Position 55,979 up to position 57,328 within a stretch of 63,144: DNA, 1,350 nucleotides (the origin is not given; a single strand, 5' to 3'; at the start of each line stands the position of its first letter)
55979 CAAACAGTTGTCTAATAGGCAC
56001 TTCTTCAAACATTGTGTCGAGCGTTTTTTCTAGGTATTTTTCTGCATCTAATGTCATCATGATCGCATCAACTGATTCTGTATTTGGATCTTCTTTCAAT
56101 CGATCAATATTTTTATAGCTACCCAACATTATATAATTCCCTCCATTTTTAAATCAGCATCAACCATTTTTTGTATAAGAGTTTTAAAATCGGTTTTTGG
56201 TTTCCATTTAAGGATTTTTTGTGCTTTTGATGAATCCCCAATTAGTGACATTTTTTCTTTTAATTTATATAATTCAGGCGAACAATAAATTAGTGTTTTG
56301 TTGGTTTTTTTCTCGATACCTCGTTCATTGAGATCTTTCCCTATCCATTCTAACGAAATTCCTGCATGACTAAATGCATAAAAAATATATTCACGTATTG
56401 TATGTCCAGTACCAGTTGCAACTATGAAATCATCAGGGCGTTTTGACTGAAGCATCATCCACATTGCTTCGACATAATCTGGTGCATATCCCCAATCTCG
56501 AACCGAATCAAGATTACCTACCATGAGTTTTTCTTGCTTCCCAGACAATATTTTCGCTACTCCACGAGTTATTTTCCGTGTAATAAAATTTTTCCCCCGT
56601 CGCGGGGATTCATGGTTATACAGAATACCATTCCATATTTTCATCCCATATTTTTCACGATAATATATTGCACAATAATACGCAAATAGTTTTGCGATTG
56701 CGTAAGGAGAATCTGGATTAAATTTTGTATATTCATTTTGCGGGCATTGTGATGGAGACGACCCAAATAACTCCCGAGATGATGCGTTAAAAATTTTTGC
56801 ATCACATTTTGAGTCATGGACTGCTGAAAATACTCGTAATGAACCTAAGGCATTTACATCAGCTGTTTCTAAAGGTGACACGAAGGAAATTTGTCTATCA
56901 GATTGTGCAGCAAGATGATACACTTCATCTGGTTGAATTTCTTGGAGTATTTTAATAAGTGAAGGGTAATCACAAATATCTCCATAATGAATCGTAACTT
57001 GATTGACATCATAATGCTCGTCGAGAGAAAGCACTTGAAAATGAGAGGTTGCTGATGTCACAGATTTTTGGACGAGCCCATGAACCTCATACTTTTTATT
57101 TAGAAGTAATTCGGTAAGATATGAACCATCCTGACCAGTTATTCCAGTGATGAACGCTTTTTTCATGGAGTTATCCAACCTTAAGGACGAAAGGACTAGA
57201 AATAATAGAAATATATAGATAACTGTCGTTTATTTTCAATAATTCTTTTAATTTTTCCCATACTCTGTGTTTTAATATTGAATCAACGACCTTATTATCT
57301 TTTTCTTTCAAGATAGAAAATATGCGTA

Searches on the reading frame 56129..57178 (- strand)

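Call 16: search_protein_families(library=pfam, proteins=[window:56129-57178:-], max_evalue=0.0001)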
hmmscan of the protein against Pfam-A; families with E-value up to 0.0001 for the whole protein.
window:56129-57178:- (349 aa): 4 families
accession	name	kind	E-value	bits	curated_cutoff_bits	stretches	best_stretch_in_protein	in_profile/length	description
PF16363.11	GDP_Man_Dehyd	-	1.7e-116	389.8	27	1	9-338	1-332/332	GDP-mannose 4,6 dehydratase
PF01370.27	Epimerase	-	1.7e-62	211.5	20.9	1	9-252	2-238/240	NAD dependent epimerase/dehydratase family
PF02719.21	Polysacc_synt_2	-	2.1e-06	27.6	20.2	1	9-126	2-121/293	Polysaccharide biosynthesis protein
PF04321.23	RmlD_sub_bind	-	5.1e-05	22.9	27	1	8-163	3-129/287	RmlD substrate binding domain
